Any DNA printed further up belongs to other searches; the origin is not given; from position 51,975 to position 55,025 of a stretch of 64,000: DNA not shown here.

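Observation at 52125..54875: Permuted SARP architecture: P-loop STAND-like NTPase at the N-terminus, wHTH+BTAD at the C-terminus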

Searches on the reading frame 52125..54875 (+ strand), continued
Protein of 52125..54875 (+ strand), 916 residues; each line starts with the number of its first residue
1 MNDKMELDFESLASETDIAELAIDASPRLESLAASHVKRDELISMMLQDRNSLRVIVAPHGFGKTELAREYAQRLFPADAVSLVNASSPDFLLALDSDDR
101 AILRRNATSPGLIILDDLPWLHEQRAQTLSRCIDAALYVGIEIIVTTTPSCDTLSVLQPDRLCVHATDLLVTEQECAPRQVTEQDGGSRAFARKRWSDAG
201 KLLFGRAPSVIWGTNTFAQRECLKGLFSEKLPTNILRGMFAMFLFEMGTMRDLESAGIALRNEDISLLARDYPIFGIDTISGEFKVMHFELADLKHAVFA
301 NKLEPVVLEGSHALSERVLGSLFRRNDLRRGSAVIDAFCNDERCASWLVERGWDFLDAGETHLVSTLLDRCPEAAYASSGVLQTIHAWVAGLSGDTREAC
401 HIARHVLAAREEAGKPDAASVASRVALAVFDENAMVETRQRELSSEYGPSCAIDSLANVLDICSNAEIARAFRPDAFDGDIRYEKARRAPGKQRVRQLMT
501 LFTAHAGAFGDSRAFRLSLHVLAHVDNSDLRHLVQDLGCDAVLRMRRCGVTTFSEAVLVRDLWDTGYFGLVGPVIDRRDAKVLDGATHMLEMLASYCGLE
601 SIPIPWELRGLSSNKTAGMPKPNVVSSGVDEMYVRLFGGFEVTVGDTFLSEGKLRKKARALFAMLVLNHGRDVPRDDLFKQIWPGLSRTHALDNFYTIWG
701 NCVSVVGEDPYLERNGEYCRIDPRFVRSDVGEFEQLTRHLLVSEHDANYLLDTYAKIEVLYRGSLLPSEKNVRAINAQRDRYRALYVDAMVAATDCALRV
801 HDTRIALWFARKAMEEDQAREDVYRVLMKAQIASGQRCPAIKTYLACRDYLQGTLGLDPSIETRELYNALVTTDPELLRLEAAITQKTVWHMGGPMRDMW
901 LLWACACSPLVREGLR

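Call 31: search_protein_representatives(alignment_id=A1)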
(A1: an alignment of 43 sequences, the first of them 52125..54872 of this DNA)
Query: 43 sequences, 886 profile positions. Proteins with E-value up to 0.001 (for the whole library): 82594; up to 1e-10: 35791; up to 1e-30: 1588. The best 150 are listed.
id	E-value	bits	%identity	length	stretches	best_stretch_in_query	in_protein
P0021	0.0e+00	1255.3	-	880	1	11-885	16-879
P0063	0.0e+00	1072.8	-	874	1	14-881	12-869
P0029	0.0e+00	1057.9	-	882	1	16-885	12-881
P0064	3.0e-283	959.0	-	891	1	13-885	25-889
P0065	9.7e-280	947.4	-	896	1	18-885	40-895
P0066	1.3e-275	933.7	-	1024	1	16-885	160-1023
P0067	2.5e-272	922.8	-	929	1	20-884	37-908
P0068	3.8e-271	918.9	-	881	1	16-884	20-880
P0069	6.1e-263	891.8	-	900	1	19-884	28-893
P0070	1.3e-261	887.3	-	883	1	20-885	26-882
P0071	2.7e-260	883.0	-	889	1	16-882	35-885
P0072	3.1e-255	866.3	-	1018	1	15-873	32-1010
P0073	2.3e-250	850.1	-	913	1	17-877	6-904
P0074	4.9e-244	829.2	-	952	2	82-878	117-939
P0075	2.1e-237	807.2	-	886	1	16-881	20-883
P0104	9.1e-176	603.3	-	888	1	10-876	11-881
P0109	4.5e-171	587.8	-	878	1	13-873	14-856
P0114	1.3e-167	576.3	-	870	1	8-873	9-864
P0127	6.1e-162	557.6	-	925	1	18-869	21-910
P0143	9.5e-158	543.7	-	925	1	12-875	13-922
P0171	2.3e-152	525.9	-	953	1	18-874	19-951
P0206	2.3e-146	506.1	-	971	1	12-872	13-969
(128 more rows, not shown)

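Call 34: fold_search(model_id=the predicted structure, library=pdb)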
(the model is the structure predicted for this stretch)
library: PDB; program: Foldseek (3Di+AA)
matches with E <= 10: 1489; with E <= 0.001: 16
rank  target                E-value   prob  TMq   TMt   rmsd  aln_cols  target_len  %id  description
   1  2ff4_A                2.8e-08  1.00  0.24  0.55   9.2       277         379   19  Mycobacterium tuberculosis EmbR in complex with low affinity phosphopeptide (released 2006-01-24)
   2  2ff4_B                3.8e-08  1.00  0.24  0.57   9.2       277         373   20  Mycobacterium tuberculosis EmbR in complex with low affinity phosphopeptide (released 2006-01-24)
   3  2fez                  6.1e-08  1.00  0.24  0.56   9.1       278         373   19  Mycobacterium tuberculosis EmbR (released 2006-01-24)
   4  8k60_J                6.3e-08  1.00  0.24  0.82   3.7       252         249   21  Cryo-EM structure of Streptomyces coelicolor transcription initiation complex with the global transcription factor Afs (released 2024-07-31)
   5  8hvr_I                6.6e-08  1.00  0.25  0.82   3.2       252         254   20  Cryo-EM structure of AfsR-dependent transcription activation complex with afsS promoter (released 2023-12-27)
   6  8k60_I                1.3e-07  1.00  0.24  0.82   3.6       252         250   21  Cryo-EM structure of Streptomyces coelicolor transcription initiation complex with the global transcription factor Afs (released 2024-07-31)
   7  9zjr                  3.3e-06  1.00  0.14  0.12  25.4       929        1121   10  Human sterile alpha motif domain-containing protein 9 (SAMD9), monomer (released 2026-02-25)
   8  9zjw_A                6.2e-06  1.00  0.14  0.12  25.3       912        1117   10  Human sterile alpha motif domain-containing protein 9 (SAMD9), loss-of-function mutant R837A (released 2026-02-25)
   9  9zjs_A                5.2e-05  0.99  0.15  0.12  23.2       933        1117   10  Human sterile alpha motif domain-containing protein 9 (SAMD9), asymmetric dimer "shell" shape (released 2026-02-25)
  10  9rtt_Q                9.4e-05  1.00  0.14  0.14  29.7       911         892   12  Activated Elongation Complex with IWS1 and ELOF1 (released 2025-09-03)
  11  7zbh_I                1.9e-04  1.00  0.14  0.28  13.1       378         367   14  ATP-dependent zinc metalloprotease FtsH (BB0789) from Borrelia burgdorferi (released 2023-04-05)
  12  9hvq_Q                2.7e-04  0.99  0.14  0.14  29.0       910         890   12  Structure of the transcribing Pol II-DSIF-PAF-SPT6-RECQL5 complex (released 2025-07-16)
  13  7zbh_K                5.4e-04  1.00  0.14  0.29  13.5       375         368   15  ATP-dependent zinc metalloprotease FtsH (BB0789) from Borrelia burgdorferi (released 2023-04-05)
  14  8fs5_B                5.8e-04  1.00  0.17  0.41  12.2       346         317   12  Structure of S. cerevisiae Rad24-RFC loading the 9-1-1 clamp onto a 10-nt gapped DNA in step 3 (open 9-1-1 and stably  (released 2023-06-14)
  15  2gw1_A                6.6e-04  0.99  0.12  0.21  33.8       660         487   10  Crystal Structure of the Yeast Tom70 (released 2006-06-27)
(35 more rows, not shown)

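Call 36: search_solved_structures(query=A1, max_evalue=1, show_alignments=0)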
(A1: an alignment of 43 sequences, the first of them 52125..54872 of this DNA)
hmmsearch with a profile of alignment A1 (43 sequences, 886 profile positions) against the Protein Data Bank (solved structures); distinct sequences matched with E-value up to 1: 34.
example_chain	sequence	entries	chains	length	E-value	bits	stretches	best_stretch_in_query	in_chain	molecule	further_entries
8hvr_I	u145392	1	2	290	4.5e-12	48.4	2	816-876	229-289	Regulatory protein AfsR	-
2fez_A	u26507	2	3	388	2.3e-11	46.1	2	629-704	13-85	Probable regulatory protein embR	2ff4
8k60_I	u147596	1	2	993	9.5e-10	40.7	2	816-884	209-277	Regulatory protein AfsR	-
8jke_I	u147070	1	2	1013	1.4e-09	40.1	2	816-884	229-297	Regulatory protein AfsR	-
8bob_C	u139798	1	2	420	0.00056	21.6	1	19-59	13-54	HTH-type transcriptional regulator MalT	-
3pxi_A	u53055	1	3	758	0.0017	20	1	43-120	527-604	Negative regulator of genetic competence ClpC/MecB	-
4lcb_A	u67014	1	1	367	0.0035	19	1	833-874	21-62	Cell division protein CdvC, Vps4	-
7jgr_G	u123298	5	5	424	0.019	16.6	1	365-484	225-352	Cell division control protein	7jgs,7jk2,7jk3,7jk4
5oj8_A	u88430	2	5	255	0.021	16.4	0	372-425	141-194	Kinesin light chain 1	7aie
6emw_B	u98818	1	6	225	0.054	15.1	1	43-80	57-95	ATP-dependent Clp protease ATP-binding subunit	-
7ch8_I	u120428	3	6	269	0.085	14.4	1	36-79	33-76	Probable ATP-binding component of ABC transporter | Probable ATP-binding component of ABC transporter,P.aeruginosa Mla F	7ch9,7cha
7ai4_A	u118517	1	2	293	0.087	14.4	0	372-425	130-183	Isoform C of Kinesin light chain 1,Isoform C of Kinesin light chain 1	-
3nf1_A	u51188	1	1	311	0.11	14.1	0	372-425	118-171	Kinesin light chain 1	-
5bq5_A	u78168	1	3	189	0.14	13.7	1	35-152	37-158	Insertion sequence IS5376 putative ATP-binding protein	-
6fuz_A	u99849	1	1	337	0.15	13.6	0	372-424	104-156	Kinesin light chain 1,Kinesin light chain 1,C-Jun-amino-terminal kinase-interacting protei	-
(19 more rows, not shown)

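Call 42: list_cluster_members(proteins=[P0066, P0072, P0073, P0104, P0109, P0114, P0127, P0143, P0171, P0206])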
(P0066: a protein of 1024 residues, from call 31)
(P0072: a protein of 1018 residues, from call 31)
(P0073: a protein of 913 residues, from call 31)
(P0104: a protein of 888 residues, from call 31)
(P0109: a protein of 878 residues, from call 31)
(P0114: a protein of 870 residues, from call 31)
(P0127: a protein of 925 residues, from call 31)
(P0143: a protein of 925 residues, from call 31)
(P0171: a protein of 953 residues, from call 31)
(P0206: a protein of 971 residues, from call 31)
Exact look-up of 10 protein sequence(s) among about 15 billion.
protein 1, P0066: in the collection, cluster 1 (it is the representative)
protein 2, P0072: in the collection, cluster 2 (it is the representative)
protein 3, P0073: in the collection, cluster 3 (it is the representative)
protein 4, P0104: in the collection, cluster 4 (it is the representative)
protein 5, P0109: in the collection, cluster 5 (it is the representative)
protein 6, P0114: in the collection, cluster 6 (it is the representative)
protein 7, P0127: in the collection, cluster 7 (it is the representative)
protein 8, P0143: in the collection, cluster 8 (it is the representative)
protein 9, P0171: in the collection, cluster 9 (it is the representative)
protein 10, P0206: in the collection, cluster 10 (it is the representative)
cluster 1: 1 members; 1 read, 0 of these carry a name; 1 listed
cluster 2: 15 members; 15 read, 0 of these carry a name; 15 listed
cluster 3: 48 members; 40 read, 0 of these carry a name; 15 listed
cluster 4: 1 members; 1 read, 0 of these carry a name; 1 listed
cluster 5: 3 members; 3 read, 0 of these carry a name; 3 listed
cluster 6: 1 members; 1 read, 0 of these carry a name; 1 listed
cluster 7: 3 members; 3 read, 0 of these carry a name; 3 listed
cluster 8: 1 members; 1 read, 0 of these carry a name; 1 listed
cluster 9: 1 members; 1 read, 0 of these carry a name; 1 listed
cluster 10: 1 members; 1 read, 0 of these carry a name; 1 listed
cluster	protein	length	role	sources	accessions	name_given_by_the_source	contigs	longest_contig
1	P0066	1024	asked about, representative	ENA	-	-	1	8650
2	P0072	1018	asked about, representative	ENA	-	-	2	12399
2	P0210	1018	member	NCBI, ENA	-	-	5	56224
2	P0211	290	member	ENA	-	-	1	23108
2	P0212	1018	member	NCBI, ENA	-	-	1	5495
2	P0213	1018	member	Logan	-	-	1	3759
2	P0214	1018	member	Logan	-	-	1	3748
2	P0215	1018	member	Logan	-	-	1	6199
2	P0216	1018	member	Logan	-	-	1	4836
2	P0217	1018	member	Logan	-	-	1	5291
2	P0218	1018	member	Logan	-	-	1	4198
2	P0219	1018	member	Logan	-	-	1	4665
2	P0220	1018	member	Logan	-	-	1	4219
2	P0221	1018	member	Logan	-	-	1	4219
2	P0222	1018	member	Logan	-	-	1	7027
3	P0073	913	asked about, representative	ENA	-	-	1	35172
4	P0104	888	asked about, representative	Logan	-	-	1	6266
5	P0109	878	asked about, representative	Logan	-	-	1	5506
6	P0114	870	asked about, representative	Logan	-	-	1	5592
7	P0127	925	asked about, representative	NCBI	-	-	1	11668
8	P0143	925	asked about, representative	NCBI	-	-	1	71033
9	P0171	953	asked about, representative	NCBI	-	-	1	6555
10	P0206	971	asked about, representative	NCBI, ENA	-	-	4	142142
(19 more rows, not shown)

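Call 46: find_encoding_contigs(protein=P0017, flank=6000, max_places=1)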
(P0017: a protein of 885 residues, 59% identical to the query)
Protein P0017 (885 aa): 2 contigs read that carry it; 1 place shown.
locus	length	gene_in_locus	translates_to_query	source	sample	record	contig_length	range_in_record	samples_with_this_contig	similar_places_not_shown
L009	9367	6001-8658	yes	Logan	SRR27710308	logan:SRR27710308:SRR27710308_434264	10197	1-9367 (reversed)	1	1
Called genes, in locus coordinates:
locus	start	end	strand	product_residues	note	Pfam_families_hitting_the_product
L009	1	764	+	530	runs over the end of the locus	?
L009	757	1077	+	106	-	PF02575:YbaB_DNA_bd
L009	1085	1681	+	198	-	PF21176:RecR_HhH, PF02132:RecR_ZnF (weak), PF01751:Toprim, PF13662:Toprim_4, PF21175:RecR_C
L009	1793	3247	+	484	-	PF00285:Citrate_synt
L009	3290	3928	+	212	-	-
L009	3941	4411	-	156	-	-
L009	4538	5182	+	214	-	-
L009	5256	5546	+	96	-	PF13560:HTH_31, PF01381:HTH_3, PF12844:HTH_19, PF13443:HTH_26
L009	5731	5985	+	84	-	-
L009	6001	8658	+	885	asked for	PF03704:BTAD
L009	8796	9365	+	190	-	?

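Call 47: find_encoding_contigs(protein=P0023, flank=6000, max_places=1)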
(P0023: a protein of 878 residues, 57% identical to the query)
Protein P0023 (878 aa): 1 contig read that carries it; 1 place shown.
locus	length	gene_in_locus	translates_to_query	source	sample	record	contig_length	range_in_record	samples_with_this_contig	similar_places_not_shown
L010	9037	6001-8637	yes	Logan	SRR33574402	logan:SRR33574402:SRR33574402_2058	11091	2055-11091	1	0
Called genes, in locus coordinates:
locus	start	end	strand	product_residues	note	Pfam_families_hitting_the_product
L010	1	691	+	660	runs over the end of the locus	PF05496:RuvB_N (faint), PF13177:DNA_pol3_delta2, PF13191:AAA_16 (faint), PF00004:AAA, PF13401:AAA_22 (weak), PF13604:AAA_30 (weak), PF22608:DNAX_ATPase_lid, PF12169:DNA_pol3_gamma3, +1 more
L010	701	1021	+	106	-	PF02575:YbaB_DNA_bd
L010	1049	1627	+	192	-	PF21176:RecR_HhH, PF01751:Toprim, PF13662:Toprim_4, PF21175:RecR_C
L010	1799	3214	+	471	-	PF00285:Citrate_synt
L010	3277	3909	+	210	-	PF13646:HEAT_2 (faint)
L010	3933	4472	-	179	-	-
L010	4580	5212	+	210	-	-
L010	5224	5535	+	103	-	PF12844:HTH_19 (weak), PF13560:HTH_31, PF01381:HTH_3, PF13443:HTH_26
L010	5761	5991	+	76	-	-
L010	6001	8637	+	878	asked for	PF03704:BTAD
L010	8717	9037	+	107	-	?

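Call 48: find_encoding_contigs(protein=P0016, flank=6000, max_places=1)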
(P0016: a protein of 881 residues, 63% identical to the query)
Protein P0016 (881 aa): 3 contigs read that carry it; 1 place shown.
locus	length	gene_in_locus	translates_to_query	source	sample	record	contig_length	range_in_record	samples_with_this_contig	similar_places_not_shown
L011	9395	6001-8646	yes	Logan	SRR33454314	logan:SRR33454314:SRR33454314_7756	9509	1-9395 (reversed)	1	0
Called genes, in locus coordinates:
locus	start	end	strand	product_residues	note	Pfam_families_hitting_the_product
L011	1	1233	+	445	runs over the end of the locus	PF13177:DNA_pol3_delta2, PF22608:DNAX_ATPase_lid, PF12169:DNA_pol3_gamma3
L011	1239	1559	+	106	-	PF02575:YbaB_DNA_bd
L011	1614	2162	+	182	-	PF21176:RecR_HhH, PF02132:RecR_ZnF, PF01751:Toprim, PF13662:Toprim_4, PF21175:RecR_C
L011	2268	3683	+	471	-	PF00285:Citrate_synt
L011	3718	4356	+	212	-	-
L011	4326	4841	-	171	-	-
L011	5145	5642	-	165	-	-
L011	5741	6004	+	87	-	-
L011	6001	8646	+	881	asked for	PF03704:BTAD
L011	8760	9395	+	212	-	?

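Call 49: find_encoding_contigs(protein=P0028, flank=6000, max_places=1)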
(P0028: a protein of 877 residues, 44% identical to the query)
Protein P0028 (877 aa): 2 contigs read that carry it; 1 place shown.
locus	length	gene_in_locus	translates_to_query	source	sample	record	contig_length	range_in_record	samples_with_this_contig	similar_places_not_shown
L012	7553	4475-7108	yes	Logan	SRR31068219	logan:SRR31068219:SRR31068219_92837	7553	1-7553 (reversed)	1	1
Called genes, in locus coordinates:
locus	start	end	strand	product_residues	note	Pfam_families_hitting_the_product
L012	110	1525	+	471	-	PF00285:Citrate_synt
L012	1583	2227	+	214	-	-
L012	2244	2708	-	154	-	-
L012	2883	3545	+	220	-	-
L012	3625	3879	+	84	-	PF13560:HTH_31, PF12844:HTH_19 (weak), PF01381:HTH_3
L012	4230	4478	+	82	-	-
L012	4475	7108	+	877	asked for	PF03704:BTAD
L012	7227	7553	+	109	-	?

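Call 57: find_encoding_contigs(protein=P0143, flank=6000, max_places=1)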
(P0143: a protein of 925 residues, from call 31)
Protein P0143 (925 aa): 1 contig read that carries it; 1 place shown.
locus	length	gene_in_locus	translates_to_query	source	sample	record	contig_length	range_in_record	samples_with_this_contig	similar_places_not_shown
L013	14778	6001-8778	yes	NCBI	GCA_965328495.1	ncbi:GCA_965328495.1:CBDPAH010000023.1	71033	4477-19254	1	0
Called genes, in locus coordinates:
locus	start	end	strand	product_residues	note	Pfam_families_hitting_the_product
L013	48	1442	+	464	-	PF01018:GTP1_OBG, PF01926:MMR_HSR1, PF02421:FeoB_N (weak), PF09269:DUF1967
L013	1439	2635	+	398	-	PF00696:AA_kinase, PF01472:PUA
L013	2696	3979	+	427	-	PF00171:Aldedh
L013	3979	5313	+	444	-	PF01467:CTP_transf_like, PF01966:HD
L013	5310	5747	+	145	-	PF02410:RsfS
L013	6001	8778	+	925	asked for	PF03704:BTAD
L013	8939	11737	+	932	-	PF07517:SecA_DEAD, PF01043:SecA_PP_bind, PF21090:P-loop_SecA, PF07516:SecA_SW, PF02810:SEC-C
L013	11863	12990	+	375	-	PF03462:PCRF, PF00472:RF-1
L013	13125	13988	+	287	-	PF00456:Transketolase_N, PF13292:DXP_synthase_N, PF00676:E1_dh, PF09364:XFP_N (weak)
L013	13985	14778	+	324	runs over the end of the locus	PF02779:Transket_pyr, PF02780:Transketolase_C, PF22613:Transketolase_C_1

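Call 58: find_encoding_contigs(protein=P0206, flank=6000, max_places=1)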
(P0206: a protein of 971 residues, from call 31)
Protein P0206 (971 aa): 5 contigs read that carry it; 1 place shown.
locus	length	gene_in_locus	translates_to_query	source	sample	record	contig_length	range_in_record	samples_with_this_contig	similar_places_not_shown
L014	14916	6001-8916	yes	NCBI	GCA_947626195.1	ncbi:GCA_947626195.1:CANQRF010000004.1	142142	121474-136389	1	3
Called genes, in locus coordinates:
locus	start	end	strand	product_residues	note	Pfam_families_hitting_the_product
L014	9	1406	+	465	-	PF01018:GTP1_OBG, PF01926:MMR_HSR1, PF02421:FeoB_N, PF09269:DUF1967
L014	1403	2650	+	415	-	PF00696:AA_kinase, PF01472:PUA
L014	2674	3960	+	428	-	PF00171:Aldedh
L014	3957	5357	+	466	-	-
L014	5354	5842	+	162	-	PF02410:RsfS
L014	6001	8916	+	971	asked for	PF03704:BTAD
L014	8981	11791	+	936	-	PF07517:SecA_DEAD, PF01043:SecA_PP_bind, PF21090:P-loop_SecA, PF07516:SecA_SW, PF02810:SEC-C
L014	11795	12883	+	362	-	PF03462:PCRF, PF00472:RF-1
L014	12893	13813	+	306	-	PF13292:DXP_synthase_N, PF00456:Transketolase_N, PF00676:E1_dh, PF09364:XFP_N (weak)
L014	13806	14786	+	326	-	PF02779:Transket_pyr, PF02780:Transketolase_C, PF22613:Transketolase_C_1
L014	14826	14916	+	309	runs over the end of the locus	PF00005:ABC_tran, PF02463:SMC_N (faint), PF13304:AAA_21 (weak)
